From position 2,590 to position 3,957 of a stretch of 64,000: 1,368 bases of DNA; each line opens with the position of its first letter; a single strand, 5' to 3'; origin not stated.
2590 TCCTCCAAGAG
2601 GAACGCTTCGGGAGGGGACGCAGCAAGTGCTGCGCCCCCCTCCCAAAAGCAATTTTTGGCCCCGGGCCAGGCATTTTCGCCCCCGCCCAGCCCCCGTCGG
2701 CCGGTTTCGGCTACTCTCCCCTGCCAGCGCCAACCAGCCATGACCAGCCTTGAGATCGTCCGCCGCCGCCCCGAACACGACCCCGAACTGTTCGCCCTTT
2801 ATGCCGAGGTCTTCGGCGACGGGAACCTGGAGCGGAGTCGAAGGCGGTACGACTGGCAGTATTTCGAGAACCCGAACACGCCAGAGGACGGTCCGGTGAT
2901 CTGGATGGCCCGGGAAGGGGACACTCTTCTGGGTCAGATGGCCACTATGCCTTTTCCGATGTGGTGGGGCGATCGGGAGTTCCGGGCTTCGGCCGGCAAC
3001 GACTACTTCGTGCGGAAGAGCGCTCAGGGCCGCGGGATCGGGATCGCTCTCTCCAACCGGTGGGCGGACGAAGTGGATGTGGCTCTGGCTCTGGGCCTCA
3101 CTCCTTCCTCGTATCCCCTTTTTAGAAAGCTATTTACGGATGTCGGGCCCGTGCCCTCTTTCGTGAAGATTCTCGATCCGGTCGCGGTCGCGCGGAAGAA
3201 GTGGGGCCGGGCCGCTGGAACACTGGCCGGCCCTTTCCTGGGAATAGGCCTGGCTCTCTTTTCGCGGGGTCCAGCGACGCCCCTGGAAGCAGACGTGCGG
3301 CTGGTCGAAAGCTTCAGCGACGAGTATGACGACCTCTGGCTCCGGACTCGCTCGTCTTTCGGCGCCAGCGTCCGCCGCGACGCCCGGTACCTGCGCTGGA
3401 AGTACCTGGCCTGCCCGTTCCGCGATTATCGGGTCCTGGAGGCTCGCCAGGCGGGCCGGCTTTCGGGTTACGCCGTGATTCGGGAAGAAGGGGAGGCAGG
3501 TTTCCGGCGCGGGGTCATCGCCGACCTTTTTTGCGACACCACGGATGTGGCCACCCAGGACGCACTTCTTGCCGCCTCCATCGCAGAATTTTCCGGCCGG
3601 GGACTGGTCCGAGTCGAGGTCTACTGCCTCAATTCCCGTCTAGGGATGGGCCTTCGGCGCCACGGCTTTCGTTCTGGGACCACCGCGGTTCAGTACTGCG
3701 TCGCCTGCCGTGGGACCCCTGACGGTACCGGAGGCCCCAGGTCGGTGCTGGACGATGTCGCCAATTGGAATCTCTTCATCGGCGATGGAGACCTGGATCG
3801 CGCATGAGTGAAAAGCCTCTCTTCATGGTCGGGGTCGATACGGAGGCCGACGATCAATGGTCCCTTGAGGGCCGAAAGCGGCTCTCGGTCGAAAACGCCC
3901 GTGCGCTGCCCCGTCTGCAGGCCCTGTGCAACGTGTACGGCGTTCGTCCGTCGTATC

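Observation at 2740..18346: Large unidirectional glycan-modification operon of 15 genes with no initiating or export genes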

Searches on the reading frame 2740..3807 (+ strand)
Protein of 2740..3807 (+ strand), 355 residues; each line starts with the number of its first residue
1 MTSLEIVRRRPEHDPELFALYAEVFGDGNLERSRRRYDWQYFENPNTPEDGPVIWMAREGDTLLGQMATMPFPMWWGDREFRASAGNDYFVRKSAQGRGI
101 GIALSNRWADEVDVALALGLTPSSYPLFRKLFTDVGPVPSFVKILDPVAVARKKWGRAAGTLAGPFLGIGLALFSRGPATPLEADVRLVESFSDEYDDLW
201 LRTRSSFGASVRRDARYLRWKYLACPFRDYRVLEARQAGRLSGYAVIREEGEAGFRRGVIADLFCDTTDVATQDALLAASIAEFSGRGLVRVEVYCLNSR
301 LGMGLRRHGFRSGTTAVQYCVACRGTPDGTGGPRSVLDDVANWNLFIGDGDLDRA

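Call 4: search_protein_families(library=pfam, proteins=[window:2740-3807:+], max_evalue=0.01)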
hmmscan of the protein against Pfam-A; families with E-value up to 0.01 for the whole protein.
window:2740-3807:+ (355 aa): 2 families
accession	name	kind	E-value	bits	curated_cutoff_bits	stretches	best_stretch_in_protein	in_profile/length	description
PF13527.13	Acetyltransf_9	-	0.00013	22.4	25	1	15-130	11-121/127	Acetyltransferase (GNAT) domain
PF00583.31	Acetyltransf_1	-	0.00049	20.8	20.7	0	34-104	21-80/116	Acetyltransferase (GNAT) family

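Call 8: search_protein_families(library=ncbifam, proteins=[window:2740-3807:+], max_evalue=0.001)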
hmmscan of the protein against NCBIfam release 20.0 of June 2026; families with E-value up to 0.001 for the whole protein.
window:2740-3807:+ (355 aa): 0 families

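Call 22: search_solved_structures(query=window:2740-3807:+, max_evalue=1)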
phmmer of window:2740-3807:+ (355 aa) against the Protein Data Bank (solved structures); distinct sequences matched with E-value up to 1: 1.
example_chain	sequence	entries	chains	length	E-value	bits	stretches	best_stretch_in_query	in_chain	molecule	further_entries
3fyn_A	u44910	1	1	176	0.078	15.4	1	53-104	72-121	Integron gene cassette protein HFX_CASS3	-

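Call 33: search_solved_structures(query=A2, max_evalue=1, show_alignments=1)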
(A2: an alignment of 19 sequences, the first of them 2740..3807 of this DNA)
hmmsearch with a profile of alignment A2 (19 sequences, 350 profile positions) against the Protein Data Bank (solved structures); distinct sequences matched with E-value up to 1: 13.
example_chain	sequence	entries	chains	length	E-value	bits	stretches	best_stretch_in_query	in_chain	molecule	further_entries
1ghe_A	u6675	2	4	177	0.052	15.9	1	35-157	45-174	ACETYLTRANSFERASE | TABTOXIN RESISTANCE PROTEIN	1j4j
4j3g_A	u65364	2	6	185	0.18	14.2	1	4-109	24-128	GCN5-related N-acetyltransferase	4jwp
6vr2_A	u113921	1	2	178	0.21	13.9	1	55-137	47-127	Aminoglycoside 2'-N-acetyltransferase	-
6vou_A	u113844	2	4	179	0.21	13.9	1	55-137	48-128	Aminoglycoside 2'-N-acetyltransferase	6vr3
6vta_A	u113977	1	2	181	0.22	13.9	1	55-137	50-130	Aminoglycoside 2'-N-acetyltransferase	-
7jzs_A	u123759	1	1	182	0.22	13.8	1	55-137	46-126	Aminoglycoside 2'-N-acetyltransferase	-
5us1_A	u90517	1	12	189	0.24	13.7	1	55-137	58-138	Aminoglycoside 2'-N-acetyltransferase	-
8wa0_O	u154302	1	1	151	0.27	13.5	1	217-298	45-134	Protein PLASTID TRANSCRIPTIONALLY ACTIVE 7-like isoform X2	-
8w9z_O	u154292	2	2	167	0.31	13.3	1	217-298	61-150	Protein PLASTID TRANSCRIPTIONALLY ACTIVE 7-like isoform X1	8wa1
3fyn_A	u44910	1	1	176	0.52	12.6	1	53-106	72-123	Integron gene cassette protein HFX_CASS3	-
2bl1_A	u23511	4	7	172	0.68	12.2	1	79-140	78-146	PUTATIVE PHOSPHINOTHRICIN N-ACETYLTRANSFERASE PA4866 | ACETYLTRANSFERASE PA4866 FROM P. AERUGINOSA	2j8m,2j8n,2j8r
1yvo_A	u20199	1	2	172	0.69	12.2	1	79-140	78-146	conserved hypothetical protein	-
3i9s_A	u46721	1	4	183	0.7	12.2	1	48-107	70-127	Integron cassette protein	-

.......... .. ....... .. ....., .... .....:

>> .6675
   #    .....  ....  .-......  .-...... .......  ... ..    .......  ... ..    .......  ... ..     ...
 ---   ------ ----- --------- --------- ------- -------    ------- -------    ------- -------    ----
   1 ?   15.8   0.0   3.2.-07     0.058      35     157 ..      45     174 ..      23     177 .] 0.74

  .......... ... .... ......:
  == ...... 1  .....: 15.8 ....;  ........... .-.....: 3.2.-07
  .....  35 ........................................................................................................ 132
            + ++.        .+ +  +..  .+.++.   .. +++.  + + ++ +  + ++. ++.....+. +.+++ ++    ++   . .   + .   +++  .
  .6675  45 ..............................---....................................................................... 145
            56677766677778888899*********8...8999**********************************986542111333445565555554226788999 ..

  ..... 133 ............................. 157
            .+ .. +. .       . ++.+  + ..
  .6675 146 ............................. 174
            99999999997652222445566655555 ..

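Call 39: find_homologous_proteins(query=A2, max_evalue=0.001)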
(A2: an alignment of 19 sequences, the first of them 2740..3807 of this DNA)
Query A2 (19 sequences) (355 aa, profile of the alignment): 639 proteins with E <= 0.001 among 8000 candidates; the best 120 are listed.
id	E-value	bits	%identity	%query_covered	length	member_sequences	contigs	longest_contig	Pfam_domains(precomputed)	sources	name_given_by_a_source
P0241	6.7e-176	603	46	100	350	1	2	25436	PF13527.14,PF00583.32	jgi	jgi:hypothetical protein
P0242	1.3e-175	602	45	100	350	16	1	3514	PF13508.14,PF13527.14,PF00583.32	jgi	jgi:GNAT superfamily N-acetyltransferase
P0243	1.8e-175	601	48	100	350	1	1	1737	PF13508.14,PF13527.14,PF00583.32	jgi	jgi:GNAT superfamily N-acetyltransferase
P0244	3.1e-175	601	47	100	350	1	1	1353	PF13527.14,PF00583.32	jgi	jgi:GNAT superfamily N-acetyltransferase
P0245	6.1e-175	600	47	100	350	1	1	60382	PF13508.14,PF13527.14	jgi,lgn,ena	-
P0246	7.1e-175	599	47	100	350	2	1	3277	PF13508.14,PF13527.14,PF00583.32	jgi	jgi:GNAT superfamily N-acetyltransferase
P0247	1.5e-174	598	47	100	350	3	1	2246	PF13508.14,PF13527.14,PF00583.32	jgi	jgi:GNAT superfamily N-acetyltransferase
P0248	1.8e-174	598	47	100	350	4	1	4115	PF13508.14,PF13527.14,PF00583.32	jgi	jgi:GNAT superfamily N-acetyltransferase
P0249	3.8e-174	597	46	100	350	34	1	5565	PF13527.14,PF00583.32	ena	-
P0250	7.1e-174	596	48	100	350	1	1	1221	PF13508.14,PF13527.14,PF00583.32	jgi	jgi:GNAT superfamily N-acetyltransferase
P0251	4.0e-173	594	49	100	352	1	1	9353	PF13527.14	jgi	jgi:GNAT superfamily N-acetyltransferase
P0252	5.0e-173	593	48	95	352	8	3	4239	PF13527.14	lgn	-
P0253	6.3e-173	593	45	100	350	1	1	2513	PF13508.14,PF13527.14,PF00583.32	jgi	jgi:GNAT superfamily N-acetyltransferase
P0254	6.7e-173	593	47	100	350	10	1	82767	PF13527.14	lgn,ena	-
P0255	2.4e-172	591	49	95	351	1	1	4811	PF13508.14,PF13527.14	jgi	jgi:GNAT superfamily N-acetyltransferase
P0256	4.7e-172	590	46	99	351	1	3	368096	PF13527.14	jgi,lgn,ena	jgi:GNAT superfamily N-acetyltransferase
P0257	5.3e-172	590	49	96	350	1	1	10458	PF13527.14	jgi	jgi:GNAT superfamily N-acetyltransferase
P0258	7.0e-172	589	47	99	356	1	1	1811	PF13508.14,PF13527.14,PF00583.32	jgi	jgi:GNAT superfamily N-acetyltransferase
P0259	8.9e-172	589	45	100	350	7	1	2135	PF13527.14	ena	-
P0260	9.9e-172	589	47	99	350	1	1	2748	PF13508.14,PF13527.14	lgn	-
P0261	2.0e-171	588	47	100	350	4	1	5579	PF13527.14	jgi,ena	-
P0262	2.8e-171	587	47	100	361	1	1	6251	PF13508.14,PF13527.14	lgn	-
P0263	3.5e-171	587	47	100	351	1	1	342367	PF13508.14,PF13527.14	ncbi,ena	-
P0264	6.0e-171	586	44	100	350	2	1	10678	PF13508.14,PF13527.14,PF00583.32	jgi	jgi:GNAT superfamily N-acetyltransferase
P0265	7.2e-171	586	48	100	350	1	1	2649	PF13527.14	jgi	jgi:GNAT superfamily N-acetyltransferase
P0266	9.2e-171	586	48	99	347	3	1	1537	PF13527.14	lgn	-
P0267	1.7e-170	585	48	100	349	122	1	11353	PF13508.14,PF13527.14,PF00583.32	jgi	jgi:GNAT superfamily N-acetyltransferase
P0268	1.8e-170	585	49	96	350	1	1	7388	PF13508.14,PF13527.14,PF00583.32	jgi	jgi:GNAT superfamily N-acetyltransferase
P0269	1.8e-170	585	47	100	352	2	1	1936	PF13508.14,PF13527.14,PF00583.32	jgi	-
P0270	2.1e-170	585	48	99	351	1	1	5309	PF13508.14,PF13527.14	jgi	jgi:GNAT superfamily N-acetyltransferase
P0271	2.4e-170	584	52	97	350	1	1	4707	PF13527.14,PF00583.32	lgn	-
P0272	3.1e-170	584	45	100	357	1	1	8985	PF13527.14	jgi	jgi:GNAT superfamily N-acetyltransferase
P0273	3.7e-170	584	48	100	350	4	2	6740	PF13508.14,PF13527.14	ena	-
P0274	3.7e-170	584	48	100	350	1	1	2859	PF13508.14,PF13527.14,PF00583.32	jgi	jgi:GNAT superfamily N-acetyltransferase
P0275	4.1e-170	584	47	100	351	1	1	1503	PF13527.14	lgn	-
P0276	5.2e-170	583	48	95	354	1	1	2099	PF13527.14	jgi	jgi:hypothetical protein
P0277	5.2e-170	583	48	100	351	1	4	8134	PF13508.14,PF13527.14,PF00583.32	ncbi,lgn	-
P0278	7.0e-170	583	54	99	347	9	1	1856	PF13508.14,PF13527.14,PF00583.32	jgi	jgi:GNAT superfamily N-acetyltransferase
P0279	7.1e-170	583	49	100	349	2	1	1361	PF13527.14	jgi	jgi:GNAT superfamily N-acetyltransferase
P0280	7.1e-170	583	48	99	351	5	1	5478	PF13527.14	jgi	-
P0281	8.6e-170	583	47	100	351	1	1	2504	PF13508.14,PF13527.14,PF00583.32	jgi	jgi:GNAT superfamily N-acetyltransferase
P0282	9.0e-170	583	47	99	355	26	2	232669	PF13508.14,PF13527.14,PF00583.32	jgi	jgi:GNAT superfamily N-acetyltransferase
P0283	1.0e-169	582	48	99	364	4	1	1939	PF13527.14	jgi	jgi:GNAT superfamily N-acetyltransferase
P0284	1.1e-169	582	50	95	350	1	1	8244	PF13527.14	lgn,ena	-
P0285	1.2e-169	582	45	99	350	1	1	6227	PF13527.14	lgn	-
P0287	1.5e-169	582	48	100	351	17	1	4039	PF13527.14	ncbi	-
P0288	1.6e-169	582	49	100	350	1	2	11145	PF13508.14,PF13527.14,PF00583.32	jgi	jgi:GNAT superfamily N-acetyltransferase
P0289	1.8e-169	582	46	100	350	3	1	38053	PF13508.14,PF13527.14,PF00583.32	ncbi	-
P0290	2.1e-169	581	47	100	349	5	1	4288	PF13508.14,PF13527.14,PF00583.32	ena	-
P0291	2.2e-169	581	46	100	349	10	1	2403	PF13508.14,PF13527.14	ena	-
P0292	2.3e-169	581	47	100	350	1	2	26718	PF13508.14,PF13527.14,PF00583.32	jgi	jgi:GNAT superfamily N-acetyltransferase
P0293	2.4e-169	581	50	100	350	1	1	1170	PF13508.14,PF13527.14,PF00583.32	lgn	-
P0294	2.6e-169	581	47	99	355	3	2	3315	PF13508.14,PF13527.14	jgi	-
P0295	2.6e-169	581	47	100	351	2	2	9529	PF13527.14,PF00583.32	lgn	-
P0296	2.8e-169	581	46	99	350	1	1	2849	PF13508.14,PF13527.14,PF00583.32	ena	-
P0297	3.2e-169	581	47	100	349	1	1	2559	PF13527.14,PF00583.32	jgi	-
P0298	3.2e-169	581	46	100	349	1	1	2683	PF13508.14,PF13527.14,PF00583.32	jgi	-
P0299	3.2e-169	581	48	100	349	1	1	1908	PF13508.14,PF13527.14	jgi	jgi:GNAT superfamily N-acetyltransferase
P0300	3.4e-169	581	49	98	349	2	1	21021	PF13527.14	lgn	-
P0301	4.2e-169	580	51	96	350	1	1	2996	PF13527.14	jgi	jgi:GNAT superfamily N-acetyltransferase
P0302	4.3e-169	580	48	100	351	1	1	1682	PF13508.14,PF13527.14,PF00583.32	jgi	-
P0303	4.9e-169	580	49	100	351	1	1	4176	PF13508.14,PF13527.14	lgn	-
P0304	5.8e-169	580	46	100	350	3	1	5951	PF13508.14,PF13527.14,PF00583.32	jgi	-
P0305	6.1e-169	580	47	99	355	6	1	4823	PF13508.14,PF13527.14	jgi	jgi:GNAT superfamily N-acetyltransferase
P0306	6.3e-169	580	47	100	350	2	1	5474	PF13527.14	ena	-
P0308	6.6e-169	580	46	99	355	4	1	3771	PF13508.14,PF13527.14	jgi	jgi:GNAT superfamily N-acetyltransferase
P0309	7.3e-169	580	48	100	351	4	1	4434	PF13527.14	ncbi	-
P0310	9.7e-169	579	48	100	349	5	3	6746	PF13508.14,PF13527.14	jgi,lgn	jgi:GNAT superfamily N-acetyltransferase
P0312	1.2e-168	579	48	99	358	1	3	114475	PF13527.14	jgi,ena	-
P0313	1.2e-168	579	47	100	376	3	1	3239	PF13508.14,PF13527.14,PF00583.32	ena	-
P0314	1.2e-168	579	46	100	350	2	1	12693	PF13508.14,PF13527.14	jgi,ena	-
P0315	1.3e-168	579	47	99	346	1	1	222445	PF13508.14,PF13527.14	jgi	jgi:GNAT superfamily N-acetyltransferase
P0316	1.3e-168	579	54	99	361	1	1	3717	PF13527.14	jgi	jgi:GNAT superfamily N-acetyltransferase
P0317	1.4e-168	579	47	100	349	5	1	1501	PF13508.14,PF13527.14,PF00583.32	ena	-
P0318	1.5e-168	578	48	100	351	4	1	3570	PF13508.14,PF13527.14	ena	-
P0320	1.6e-168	578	48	100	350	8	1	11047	PF13527.14,PF00583.32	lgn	-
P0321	1.6e-168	578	50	100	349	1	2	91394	PF13508.14,PF13527.14,PF00583.32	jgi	jgi:GNAT superfamily N-acetyltransferase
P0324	2.2e-168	578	47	99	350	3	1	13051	PF13508.14,PF13527.14,PF00583.32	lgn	-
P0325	2.3e-168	578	49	100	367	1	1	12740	PF13508.14,PF13527.14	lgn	-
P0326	2.6e-168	578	47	100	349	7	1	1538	PF13508.14,PF13527.14,PF00583.32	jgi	jgi:GNAT superfamily N-acetyltransferase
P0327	2.7e-168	578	56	99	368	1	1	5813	PF13508.14,PF13527.14,PF00583.32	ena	-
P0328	3.2e-168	577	48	100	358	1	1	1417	PF13508.14,PF13527.14,PF00583.32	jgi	jgi:GNAT superfamily N-acetyltransferase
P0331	3.8e-168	577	55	100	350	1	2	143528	PF13527.14,PF00583.32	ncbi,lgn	-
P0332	4.9e-168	577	49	99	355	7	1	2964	PF13508.14,PF13527.14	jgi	jgi:GNAT superfamily N-acetyltransferase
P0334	4.9e-168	577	51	100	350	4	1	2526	PF13527.14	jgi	jgi:GNAT superfamily N-acetyltransferase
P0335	5.5e-168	577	48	99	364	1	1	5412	PF13527.14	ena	-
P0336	6.5e-168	576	47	95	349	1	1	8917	PF13508.14,PF13527.14,PF00583.32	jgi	jgi:GNAT superfamily N-acetyltransferase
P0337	7.3e-168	576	47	100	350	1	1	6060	PF13508.14,PF13527.14,PF00583.32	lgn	-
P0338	8.7e-168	576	52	99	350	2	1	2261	PF13527.14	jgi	jgi:GNAT superfamily N-acetyltransferase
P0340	1.0e-167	576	48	99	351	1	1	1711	PF13508.14,PF13527.14,PF00583.32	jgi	jgi:GNAT superfamily N-acetyltransferase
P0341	1.1e-167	576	47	99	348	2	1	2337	PF13508.14,PF00583.32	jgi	jgi:GNAT superfamily N-acetyltransferase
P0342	1.2e-167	576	48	100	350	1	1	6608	PF13508.14,PF13527.14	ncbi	-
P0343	1.2e-167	575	46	98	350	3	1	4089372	PF13508.14,PF00583.32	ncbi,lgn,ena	-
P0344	1.4e-167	575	45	100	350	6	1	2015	PF13527.14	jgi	jgi:GNAT superfamily N-acetyltransferase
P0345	1.5e-167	575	50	98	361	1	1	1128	PF13527.14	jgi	jgi:GNAT superfamily N-acetyltransferase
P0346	1.5e-167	575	49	100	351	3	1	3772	PF13527.14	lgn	-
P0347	1.7e-167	575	47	99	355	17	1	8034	PF13508.14,PF13527.14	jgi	jgi:GNAT superfamily N-acetyltransferase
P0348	1.7e-167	575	48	100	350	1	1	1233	PF13508.14,PF13527.14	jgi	jgi:GNAT superfamily N-acetyltransferase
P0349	1.8e-167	575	48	100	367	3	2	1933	PF13508.14,PF13527.14,PF00583.32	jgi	jgi:GNAT superfamily N-acetyltransferase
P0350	1.9e-167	575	46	100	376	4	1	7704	PF13527.14,PF00583.32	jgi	jgi:GNAT superfamily N-acetyltransferase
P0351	2.0e-167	575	46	99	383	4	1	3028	PF13508.14,PF13527.14,PF00583.32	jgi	jgi:GNAT superfamily N-acetyltransferase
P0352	2.0e-167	575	47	100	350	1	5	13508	PF13527.14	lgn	-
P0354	4.9e-167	574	47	99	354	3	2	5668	PF13508.14,PF13527.14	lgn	-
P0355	5.2e-167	573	55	100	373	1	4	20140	PF13527.14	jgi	jgi:GNAT superfamily N-acetyltransferase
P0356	5.6e-167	573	50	100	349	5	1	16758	PF13527.14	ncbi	ncbi:MAG TPA: GNAT family N-acetyltransferase [Vicinamibacteria bacterium]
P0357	6.5e-167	573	49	100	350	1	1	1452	PF13508.14,PF13527.14,PF00583.32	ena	-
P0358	8.3e-167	573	49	100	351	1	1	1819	PF13508.14,PF13527.14,PF00583.32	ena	-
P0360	8.7e-167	573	46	95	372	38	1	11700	PF13527.14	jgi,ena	-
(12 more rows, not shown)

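Call 50: predict_structure(alignment_id=A4)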
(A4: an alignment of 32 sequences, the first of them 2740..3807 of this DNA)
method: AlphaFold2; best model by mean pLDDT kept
length: 355 residues; sequences in the alignment: 32
mean_pLDDT: 85.8   pTM: 0.86
mean pLDDT of the five models: 85.8, 85.2, 84.9, 84.3, 83.6
residues with pLDDT >= 90: 153; 70-90: 169; 50-70: 28; < 50: 5
segments of 3 or more residues with pLDDT < 50: 329-331
pLDDT, mean of each block of 10 residues (from residue 1): 84 88 82 87 87 92 91 85 83 88 88 84 73 85 94 94 92 75 88 91 83 87 91 95 94 89 91 94 95 90 92 86 63 68 68 54
secondary structure, 60 per line:
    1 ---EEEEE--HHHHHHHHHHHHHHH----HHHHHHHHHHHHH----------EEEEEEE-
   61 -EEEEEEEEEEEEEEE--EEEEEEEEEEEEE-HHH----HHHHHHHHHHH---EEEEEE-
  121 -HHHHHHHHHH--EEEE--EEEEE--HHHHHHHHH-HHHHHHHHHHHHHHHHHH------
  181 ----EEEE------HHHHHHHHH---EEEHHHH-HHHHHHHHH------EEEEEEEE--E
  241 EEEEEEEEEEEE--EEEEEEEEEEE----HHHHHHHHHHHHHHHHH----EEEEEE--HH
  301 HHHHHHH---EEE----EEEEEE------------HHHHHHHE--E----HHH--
elements in order: E4-8 H11-25 H30-42 E53-59 E62-76 E79-91 H100-110 E114-119 H122-131 E134-137 E140-144 H147-155 H157-174 E185-188 H195-203 E207-209 H210-213 H215-223 E230-237 E240-252 E255-265 H270-286 E291-296 H299-307 E311-313 E318-323 H336-342
